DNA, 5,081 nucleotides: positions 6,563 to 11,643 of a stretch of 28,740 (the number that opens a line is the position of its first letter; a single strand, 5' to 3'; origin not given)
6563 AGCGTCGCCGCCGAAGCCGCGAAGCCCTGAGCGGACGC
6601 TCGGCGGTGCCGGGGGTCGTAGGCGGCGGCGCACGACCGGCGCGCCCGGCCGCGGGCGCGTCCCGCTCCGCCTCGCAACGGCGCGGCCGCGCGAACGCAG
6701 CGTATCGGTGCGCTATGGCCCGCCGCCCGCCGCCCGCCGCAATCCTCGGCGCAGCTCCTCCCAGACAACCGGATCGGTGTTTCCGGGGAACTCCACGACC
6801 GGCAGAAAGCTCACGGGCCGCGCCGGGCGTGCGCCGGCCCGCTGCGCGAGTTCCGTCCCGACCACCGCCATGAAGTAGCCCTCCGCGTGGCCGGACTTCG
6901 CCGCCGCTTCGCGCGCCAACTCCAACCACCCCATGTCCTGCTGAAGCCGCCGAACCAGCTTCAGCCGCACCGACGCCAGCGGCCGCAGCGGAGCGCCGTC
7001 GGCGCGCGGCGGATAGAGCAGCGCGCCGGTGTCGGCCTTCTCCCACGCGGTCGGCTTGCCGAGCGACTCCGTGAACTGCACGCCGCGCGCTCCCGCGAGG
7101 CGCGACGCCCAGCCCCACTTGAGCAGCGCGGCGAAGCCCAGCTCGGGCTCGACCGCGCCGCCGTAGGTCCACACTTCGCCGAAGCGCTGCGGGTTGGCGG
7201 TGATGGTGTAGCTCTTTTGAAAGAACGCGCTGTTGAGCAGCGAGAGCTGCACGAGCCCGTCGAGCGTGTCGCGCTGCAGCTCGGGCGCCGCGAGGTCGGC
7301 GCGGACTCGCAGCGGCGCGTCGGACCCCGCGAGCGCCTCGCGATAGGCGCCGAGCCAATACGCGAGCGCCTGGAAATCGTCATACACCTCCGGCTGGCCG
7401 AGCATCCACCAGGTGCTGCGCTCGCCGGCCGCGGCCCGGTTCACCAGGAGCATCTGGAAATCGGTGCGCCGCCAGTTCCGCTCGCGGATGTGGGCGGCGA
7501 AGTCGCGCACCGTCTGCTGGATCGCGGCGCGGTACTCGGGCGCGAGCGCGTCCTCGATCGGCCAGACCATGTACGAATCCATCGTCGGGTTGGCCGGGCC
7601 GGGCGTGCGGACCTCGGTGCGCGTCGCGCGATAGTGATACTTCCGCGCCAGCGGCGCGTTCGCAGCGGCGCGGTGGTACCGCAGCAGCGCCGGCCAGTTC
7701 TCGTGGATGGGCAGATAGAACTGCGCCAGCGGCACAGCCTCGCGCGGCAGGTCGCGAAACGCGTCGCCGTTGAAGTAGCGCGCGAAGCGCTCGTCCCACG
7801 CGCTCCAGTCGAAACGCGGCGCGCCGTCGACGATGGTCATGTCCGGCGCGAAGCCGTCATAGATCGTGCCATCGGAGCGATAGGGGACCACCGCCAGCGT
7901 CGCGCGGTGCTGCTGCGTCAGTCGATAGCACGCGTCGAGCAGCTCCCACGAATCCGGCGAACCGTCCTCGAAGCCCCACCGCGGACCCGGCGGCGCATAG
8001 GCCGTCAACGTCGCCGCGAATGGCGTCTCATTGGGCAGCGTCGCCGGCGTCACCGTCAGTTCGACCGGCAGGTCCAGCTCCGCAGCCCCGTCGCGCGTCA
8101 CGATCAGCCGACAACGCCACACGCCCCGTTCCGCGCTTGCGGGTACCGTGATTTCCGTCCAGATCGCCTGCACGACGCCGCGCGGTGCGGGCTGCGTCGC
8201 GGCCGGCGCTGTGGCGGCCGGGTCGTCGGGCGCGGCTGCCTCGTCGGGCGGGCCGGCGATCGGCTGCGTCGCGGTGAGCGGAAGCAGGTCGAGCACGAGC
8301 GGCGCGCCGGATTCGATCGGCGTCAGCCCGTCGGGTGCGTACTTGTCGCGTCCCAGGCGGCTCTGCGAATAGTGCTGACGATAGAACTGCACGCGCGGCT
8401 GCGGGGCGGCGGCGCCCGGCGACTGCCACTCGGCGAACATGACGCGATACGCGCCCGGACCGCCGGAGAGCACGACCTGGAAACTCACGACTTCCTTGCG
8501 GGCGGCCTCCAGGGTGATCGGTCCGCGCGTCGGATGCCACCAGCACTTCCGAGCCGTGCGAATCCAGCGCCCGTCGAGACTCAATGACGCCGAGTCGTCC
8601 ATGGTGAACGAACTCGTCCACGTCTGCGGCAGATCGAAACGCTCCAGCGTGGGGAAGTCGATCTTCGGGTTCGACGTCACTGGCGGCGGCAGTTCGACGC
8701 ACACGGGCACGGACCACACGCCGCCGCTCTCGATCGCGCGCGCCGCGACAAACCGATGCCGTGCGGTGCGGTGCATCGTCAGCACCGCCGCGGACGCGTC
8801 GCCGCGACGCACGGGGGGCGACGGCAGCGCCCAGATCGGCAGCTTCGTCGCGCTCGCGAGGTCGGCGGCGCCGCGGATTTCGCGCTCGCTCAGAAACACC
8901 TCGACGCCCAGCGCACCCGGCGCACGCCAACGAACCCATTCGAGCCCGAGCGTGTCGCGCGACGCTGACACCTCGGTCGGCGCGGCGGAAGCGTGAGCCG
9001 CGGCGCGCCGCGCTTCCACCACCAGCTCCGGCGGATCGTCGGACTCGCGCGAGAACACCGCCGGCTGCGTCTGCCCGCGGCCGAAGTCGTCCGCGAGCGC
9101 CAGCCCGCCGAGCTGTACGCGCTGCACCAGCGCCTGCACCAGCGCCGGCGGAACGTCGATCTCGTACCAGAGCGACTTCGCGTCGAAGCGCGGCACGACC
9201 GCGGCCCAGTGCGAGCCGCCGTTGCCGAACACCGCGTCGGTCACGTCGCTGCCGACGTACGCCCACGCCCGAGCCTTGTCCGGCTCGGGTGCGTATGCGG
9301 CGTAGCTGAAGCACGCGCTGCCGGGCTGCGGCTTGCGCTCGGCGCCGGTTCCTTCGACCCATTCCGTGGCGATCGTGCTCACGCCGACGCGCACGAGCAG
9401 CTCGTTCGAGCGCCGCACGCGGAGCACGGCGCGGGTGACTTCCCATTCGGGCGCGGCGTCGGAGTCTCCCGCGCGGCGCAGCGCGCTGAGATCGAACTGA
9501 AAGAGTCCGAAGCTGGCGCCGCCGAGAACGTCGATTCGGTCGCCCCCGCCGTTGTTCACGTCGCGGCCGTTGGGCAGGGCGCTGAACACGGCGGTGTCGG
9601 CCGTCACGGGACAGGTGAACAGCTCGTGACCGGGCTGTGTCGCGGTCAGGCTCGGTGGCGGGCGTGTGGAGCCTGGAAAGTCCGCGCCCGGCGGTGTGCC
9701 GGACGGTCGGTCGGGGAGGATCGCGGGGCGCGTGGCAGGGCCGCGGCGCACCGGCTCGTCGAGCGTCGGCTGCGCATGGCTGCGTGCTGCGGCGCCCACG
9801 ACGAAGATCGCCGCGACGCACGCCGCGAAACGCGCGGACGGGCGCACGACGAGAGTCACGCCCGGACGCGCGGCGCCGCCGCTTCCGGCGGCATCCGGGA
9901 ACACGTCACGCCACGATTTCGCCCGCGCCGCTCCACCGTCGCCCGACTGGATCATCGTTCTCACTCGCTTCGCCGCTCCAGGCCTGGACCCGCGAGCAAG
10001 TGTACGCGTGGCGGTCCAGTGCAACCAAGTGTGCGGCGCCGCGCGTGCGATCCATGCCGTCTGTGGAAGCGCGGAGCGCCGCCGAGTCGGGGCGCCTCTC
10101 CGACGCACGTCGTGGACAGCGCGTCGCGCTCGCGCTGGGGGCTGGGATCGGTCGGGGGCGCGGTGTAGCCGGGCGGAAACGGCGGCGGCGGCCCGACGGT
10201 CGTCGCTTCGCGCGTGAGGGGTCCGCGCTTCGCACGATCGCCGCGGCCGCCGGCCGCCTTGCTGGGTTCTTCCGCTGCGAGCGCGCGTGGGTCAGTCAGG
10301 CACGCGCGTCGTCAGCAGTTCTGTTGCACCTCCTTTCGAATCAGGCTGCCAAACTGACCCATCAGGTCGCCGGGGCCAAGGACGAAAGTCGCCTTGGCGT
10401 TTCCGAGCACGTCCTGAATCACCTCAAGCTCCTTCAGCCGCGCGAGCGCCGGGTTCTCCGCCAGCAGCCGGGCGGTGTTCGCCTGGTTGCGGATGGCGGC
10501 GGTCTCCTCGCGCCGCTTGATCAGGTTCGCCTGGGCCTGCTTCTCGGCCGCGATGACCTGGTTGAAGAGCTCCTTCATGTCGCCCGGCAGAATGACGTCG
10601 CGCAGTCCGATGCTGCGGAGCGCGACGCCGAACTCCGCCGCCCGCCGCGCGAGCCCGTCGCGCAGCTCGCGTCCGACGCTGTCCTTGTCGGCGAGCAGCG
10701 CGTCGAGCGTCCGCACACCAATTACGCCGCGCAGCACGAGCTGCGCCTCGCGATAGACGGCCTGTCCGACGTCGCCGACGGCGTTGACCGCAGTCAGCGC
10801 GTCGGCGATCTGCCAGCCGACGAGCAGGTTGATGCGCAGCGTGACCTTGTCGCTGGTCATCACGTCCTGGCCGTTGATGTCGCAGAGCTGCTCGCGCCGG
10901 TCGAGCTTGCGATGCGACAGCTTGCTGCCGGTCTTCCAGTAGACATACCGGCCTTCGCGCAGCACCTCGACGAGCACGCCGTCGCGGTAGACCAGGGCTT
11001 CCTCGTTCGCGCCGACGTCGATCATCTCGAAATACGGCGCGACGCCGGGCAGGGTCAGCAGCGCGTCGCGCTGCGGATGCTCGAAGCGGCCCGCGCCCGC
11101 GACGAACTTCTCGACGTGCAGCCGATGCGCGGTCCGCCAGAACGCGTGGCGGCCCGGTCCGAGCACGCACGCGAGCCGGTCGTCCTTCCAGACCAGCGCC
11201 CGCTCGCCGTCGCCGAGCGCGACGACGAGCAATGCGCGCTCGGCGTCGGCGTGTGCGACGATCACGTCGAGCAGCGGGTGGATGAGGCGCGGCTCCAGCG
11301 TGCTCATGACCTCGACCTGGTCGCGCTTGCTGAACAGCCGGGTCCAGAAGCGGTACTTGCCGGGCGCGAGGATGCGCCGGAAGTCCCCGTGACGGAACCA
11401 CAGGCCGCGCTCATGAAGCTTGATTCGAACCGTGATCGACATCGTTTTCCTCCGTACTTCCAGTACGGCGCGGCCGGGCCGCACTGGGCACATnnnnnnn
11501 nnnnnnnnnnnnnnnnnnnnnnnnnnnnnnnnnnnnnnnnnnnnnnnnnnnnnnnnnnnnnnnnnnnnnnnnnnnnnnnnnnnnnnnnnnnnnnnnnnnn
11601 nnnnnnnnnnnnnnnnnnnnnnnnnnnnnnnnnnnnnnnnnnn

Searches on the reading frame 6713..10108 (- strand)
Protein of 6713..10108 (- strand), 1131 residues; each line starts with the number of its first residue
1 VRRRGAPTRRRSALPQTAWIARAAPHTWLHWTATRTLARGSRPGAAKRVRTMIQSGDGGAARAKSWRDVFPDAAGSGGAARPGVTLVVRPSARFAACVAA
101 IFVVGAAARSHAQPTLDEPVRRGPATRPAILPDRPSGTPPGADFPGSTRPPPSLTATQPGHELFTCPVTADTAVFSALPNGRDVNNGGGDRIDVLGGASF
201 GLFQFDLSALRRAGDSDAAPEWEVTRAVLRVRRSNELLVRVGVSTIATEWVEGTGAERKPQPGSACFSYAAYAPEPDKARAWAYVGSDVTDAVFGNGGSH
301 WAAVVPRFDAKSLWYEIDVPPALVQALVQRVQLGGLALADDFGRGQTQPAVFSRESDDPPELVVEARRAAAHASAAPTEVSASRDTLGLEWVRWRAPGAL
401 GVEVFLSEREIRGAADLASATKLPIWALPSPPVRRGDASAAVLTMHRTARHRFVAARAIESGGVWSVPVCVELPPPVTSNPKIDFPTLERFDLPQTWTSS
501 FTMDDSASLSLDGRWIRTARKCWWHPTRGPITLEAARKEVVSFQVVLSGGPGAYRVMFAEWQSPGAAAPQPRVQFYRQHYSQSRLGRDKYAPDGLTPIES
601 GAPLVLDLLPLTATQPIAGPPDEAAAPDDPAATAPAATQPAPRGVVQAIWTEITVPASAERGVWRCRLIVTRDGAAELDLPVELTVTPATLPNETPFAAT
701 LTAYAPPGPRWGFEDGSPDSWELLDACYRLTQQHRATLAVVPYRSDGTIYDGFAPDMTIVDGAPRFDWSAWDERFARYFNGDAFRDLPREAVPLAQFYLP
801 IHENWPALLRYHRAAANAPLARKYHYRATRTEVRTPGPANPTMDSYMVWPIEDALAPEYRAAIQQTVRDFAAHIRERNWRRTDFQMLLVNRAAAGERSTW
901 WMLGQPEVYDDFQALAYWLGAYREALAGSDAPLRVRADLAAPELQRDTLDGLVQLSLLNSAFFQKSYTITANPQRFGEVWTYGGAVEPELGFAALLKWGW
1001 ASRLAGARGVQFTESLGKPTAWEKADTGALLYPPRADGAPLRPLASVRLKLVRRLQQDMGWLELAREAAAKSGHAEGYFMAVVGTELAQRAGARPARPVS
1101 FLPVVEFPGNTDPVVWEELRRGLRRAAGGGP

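Call 20: search_protein_families(library=pfam, proteins=[window:6713-10108:-], max_evalue=0.01)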
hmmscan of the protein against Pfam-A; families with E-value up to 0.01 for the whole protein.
window:6713-10108:- (1131 aa): 1 family
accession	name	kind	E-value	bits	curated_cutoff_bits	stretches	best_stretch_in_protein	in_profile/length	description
PF19543.5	GH123_N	-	0.0032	15.8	22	1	642-693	261-312/969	Glycoside hydrolase 123, N-terminal domain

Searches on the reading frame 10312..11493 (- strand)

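Call 20: search_protein_families(library=pfam, proteins=[window:10312-11493:-], max_evalue=0.01)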
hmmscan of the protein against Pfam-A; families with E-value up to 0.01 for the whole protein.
window:10312-11493:- (393 aa): 1 family
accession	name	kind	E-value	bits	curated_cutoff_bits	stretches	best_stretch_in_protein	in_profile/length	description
PF01145.31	Band_7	-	6.2e-25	88.7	23.6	1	160-330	3-175/176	SPFH domain / Band 7 family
